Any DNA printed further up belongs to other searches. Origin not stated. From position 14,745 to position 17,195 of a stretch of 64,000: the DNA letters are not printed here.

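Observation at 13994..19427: Unusually short Cys-x-Glu glycyl-radical enzyme with its own activase, AraC regulator, small protein and AEC transporter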

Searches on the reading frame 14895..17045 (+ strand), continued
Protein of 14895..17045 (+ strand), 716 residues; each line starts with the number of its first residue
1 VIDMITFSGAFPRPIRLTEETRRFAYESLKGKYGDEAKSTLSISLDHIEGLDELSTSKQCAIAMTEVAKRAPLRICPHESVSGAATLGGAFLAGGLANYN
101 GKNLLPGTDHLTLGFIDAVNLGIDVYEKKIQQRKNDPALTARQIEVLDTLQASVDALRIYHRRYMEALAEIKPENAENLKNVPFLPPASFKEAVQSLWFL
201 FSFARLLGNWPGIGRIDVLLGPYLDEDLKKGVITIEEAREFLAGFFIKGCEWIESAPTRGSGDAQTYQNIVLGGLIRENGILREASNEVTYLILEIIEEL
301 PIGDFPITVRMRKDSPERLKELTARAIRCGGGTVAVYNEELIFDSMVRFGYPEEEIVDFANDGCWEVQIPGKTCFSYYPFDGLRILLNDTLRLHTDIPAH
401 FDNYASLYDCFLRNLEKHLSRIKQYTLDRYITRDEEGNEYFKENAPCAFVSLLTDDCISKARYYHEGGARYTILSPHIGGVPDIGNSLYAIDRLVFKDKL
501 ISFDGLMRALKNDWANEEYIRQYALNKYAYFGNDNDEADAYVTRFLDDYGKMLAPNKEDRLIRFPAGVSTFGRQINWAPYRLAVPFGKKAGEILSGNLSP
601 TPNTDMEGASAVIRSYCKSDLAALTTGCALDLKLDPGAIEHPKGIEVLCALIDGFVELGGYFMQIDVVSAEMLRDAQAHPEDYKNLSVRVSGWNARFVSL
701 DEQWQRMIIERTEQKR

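Call 32: search_solved_structures(query=A1, max_evalue=1e-20, show_alignments=5)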
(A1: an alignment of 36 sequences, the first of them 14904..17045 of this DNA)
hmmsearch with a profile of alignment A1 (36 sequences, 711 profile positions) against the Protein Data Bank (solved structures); distinct sequences matched with E-value up to 1e-20: 33.
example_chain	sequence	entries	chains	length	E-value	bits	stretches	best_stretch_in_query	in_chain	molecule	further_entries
1r8w_A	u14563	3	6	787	4e-99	335.9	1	96-709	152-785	glycerol dehydratase | B12-independent glycerol dehydratase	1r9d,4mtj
8id1_A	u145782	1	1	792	1.3e-95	324.3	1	99-709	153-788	Formate C-acetyltransferase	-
5i2a_A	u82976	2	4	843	4.5e-95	322.5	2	97-509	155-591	Diol-dehydratase | Diol dehydratase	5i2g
6vxc_A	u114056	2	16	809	4.6e-93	315.9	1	110-710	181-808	Trans-4-hydroxy-L-proline dehydratase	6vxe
2f3o_A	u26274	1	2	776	2.3e-89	303.7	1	103-707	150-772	pyruvate formate-lyase 2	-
9f3w_A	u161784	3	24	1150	7e-88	298.7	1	159-708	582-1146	Choline trimethylamine-lyase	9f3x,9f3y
9rco_A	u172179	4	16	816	1.2e-87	297.9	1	96-710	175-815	Glycyl radical protein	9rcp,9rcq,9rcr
8id0_A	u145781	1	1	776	7.4e-87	295.4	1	97-710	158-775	formate C-acetyltransferase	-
7vua_A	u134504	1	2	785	6.6e-85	288.9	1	105-709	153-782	HplG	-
8yjo_A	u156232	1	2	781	1.2e-83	284.8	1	104-710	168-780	Probable dehydratase PflD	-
8iof_A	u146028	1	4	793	5.5e-81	275.9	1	99-708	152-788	Benzylsuccinate synthase alpha subunit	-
6lon_B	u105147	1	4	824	2.4e-79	270.5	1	105-709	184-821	PFL2/glycerol dehydratase family glycyl radical enzyme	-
5a0z_A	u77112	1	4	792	3.3e-79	270.1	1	159-708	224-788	CHOLINE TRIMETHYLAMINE LYASE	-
5a0u_A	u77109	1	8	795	3.3e-79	270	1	159-708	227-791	CHOLINE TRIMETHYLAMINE LYASE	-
9ht9_A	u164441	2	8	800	4.2e-78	266.4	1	117-708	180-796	Choline trimethylamine-lyase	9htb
8id7_A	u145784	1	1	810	1.3e-76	261.5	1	102-709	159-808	Probable dehydratase YbiW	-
7e7l_A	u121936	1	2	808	8.2e-66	225.8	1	115-708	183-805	Hydroxyphenylacetic acid decarboxylase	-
2y8n_A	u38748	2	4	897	8.3e-46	159.7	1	165-709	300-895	4-HYDROXYPHENYLACETATE DECARBOXYLASE LARGE SUBUNIT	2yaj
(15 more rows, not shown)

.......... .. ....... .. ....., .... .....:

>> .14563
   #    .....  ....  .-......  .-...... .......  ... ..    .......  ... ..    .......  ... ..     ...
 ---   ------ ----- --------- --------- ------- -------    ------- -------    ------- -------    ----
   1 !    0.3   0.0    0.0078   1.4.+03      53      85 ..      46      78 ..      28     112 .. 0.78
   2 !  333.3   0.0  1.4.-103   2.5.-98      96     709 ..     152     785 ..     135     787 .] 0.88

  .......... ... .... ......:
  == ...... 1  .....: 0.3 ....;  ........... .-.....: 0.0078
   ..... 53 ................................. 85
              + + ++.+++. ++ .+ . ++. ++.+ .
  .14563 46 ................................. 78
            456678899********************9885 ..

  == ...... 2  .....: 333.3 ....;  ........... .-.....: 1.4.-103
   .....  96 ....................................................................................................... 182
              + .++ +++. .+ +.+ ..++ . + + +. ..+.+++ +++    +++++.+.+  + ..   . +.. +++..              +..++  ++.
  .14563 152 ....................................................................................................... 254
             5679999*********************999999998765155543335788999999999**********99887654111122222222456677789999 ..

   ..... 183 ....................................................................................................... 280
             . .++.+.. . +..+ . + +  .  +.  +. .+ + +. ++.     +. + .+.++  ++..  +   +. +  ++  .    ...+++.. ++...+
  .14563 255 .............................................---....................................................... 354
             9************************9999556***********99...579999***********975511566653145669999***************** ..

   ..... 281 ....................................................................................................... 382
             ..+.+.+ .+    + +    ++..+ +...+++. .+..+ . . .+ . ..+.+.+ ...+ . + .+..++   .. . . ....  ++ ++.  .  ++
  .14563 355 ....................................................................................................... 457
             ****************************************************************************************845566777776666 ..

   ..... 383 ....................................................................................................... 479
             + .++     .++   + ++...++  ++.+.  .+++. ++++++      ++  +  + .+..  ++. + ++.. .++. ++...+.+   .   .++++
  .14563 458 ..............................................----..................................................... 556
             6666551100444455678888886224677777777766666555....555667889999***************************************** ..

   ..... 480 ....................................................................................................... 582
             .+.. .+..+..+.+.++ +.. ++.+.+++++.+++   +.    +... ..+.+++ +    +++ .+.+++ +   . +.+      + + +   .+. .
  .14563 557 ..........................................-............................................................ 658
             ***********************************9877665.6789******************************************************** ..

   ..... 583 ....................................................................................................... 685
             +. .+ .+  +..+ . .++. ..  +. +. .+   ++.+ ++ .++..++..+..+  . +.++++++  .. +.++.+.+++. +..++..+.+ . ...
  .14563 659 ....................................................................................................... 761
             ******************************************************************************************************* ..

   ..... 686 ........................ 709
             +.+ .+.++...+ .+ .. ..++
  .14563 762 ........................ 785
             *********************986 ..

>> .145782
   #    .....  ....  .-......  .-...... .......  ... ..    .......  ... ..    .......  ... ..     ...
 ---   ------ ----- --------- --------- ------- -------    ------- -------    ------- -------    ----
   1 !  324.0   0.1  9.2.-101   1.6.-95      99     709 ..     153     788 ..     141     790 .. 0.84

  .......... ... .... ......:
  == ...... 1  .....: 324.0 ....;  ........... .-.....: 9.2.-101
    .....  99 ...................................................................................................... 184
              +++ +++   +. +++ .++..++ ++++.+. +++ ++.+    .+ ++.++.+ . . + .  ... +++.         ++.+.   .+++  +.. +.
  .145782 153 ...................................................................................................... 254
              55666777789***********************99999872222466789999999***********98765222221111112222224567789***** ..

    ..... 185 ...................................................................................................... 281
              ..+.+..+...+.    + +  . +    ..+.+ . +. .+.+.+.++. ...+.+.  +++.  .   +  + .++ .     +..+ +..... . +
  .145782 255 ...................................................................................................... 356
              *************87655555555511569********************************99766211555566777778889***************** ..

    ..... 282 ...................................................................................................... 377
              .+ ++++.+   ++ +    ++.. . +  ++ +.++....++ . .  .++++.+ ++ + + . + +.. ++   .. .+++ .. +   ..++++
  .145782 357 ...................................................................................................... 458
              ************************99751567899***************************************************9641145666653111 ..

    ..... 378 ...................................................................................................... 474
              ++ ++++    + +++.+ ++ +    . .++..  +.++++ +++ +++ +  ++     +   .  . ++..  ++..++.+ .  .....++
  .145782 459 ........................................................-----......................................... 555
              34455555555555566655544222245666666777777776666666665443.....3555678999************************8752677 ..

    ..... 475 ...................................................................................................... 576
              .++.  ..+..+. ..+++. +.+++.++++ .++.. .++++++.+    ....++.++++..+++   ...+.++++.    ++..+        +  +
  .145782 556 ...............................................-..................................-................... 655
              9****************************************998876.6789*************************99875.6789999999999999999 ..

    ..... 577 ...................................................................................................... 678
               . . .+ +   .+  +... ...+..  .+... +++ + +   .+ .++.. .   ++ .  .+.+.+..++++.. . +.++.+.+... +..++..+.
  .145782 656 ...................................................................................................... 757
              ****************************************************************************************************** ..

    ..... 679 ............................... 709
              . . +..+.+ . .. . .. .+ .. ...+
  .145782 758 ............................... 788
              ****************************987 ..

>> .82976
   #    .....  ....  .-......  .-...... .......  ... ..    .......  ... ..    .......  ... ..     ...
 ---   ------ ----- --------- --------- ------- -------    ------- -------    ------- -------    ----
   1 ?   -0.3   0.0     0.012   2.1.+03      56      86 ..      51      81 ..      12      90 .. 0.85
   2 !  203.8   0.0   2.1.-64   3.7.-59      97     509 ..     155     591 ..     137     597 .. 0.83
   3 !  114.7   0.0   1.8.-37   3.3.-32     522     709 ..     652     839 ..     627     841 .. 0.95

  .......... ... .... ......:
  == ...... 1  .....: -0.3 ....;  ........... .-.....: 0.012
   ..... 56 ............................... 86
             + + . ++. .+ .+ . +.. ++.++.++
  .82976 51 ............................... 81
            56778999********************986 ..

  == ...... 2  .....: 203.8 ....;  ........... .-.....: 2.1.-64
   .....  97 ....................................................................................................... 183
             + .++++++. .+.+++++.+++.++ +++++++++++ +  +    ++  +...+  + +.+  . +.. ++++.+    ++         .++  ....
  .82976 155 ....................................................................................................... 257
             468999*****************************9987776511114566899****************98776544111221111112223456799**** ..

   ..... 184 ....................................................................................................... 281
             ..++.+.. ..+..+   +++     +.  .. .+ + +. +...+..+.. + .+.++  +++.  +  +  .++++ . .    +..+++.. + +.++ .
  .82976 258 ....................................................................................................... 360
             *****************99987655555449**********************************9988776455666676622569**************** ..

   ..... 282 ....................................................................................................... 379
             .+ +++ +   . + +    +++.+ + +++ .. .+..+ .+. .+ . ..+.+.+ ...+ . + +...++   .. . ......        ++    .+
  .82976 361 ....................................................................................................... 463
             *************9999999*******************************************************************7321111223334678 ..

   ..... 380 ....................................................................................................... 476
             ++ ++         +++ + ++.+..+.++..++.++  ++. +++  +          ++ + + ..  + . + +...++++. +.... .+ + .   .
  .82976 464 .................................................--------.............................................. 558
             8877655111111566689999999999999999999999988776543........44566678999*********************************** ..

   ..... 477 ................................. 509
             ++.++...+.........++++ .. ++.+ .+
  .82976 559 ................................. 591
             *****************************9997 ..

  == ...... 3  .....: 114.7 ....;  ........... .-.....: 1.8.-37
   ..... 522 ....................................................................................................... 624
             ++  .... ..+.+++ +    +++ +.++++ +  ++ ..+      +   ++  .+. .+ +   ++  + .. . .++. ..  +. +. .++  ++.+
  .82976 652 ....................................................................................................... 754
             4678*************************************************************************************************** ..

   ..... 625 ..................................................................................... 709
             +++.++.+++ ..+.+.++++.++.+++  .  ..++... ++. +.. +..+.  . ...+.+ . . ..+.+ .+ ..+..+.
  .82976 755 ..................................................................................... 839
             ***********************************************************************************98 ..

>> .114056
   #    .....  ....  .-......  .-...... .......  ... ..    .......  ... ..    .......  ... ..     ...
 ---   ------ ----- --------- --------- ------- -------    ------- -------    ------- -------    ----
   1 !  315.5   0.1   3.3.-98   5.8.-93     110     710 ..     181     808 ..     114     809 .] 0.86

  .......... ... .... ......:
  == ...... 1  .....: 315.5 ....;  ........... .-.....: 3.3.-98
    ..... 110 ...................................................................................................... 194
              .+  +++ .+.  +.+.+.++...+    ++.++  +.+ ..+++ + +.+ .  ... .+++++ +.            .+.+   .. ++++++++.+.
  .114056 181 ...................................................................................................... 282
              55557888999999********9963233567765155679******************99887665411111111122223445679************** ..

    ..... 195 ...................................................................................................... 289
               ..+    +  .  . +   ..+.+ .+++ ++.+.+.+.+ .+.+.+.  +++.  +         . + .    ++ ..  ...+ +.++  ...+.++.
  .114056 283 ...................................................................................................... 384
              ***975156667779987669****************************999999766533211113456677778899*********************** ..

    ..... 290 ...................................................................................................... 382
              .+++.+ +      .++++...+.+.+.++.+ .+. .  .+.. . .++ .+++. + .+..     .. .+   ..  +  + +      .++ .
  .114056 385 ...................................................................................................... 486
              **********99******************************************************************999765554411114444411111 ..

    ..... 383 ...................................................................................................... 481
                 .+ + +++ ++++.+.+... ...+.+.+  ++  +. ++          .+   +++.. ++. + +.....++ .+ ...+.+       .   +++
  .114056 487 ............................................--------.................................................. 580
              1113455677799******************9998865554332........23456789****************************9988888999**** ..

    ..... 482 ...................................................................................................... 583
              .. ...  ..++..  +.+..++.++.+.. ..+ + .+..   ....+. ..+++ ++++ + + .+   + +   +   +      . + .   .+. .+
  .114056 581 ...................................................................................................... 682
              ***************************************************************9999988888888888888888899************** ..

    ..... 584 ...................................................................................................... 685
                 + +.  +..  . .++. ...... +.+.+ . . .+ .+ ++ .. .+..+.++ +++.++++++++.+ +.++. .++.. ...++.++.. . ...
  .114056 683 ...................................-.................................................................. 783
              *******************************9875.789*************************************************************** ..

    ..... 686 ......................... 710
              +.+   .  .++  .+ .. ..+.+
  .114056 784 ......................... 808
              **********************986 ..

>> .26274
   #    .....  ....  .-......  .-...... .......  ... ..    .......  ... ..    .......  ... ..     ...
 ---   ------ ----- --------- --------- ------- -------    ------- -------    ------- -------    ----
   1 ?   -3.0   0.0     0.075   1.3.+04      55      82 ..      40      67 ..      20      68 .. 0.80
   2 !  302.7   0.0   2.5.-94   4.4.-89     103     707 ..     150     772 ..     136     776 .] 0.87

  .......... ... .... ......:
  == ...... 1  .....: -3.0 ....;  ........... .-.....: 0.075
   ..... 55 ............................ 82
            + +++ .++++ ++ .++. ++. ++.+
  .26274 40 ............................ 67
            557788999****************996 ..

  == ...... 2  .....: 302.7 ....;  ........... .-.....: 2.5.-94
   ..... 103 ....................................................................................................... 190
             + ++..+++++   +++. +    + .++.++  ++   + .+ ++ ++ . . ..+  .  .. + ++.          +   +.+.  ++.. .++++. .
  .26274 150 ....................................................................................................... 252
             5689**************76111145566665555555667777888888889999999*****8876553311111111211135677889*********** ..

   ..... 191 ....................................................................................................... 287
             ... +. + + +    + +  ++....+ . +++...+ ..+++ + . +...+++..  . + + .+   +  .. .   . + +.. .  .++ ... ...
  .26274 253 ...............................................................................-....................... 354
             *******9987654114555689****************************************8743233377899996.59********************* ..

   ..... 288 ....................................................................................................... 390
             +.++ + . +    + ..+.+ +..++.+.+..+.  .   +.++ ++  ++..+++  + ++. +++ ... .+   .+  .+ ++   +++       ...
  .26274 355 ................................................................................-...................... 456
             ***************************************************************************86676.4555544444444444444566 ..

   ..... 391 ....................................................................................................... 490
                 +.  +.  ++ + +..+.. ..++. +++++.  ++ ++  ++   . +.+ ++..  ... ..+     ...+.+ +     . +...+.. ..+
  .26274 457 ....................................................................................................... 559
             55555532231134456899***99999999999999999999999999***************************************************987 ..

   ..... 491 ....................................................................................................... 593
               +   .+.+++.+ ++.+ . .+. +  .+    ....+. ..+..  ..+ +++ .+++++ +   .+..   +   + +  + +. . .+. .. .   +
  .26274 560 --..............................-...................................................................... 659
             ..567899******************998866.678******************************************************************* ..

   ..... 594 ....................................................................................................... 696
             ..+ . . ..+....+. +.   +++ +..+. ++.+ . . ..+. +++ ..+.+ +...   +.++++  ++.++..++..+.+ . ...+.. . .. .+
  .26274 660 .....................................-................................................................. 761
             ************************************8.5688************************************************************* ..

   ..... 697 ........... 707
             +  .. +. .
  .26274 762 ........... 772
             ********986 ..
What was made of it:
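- On Glycyl radical enzyme superfamily (PFL-like; Pfam PF02901 + PF01228): Cys361 aligns with GD Cys433 (call 32).
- On B12-independent glycerol/propanediol dehydratase: His is retained, but Ser282 becomes Gly209 (beside a 2-residue deletion) and Asp447 becomes Tyr374 (call 32).
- Catalytic residues: Cys361/Glu363 align with GD Cys433/Glu435, and His107 aligns with GD His164 (call 32). GD Ser282 is replaced by Gly209, next to a 2-residue deletion, and GD Asp447 by Tyr374 (call 32). 7e7l scores 226 bits and 2y8n 160 bits, against 300-336 bits for the eliminases (call 32).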
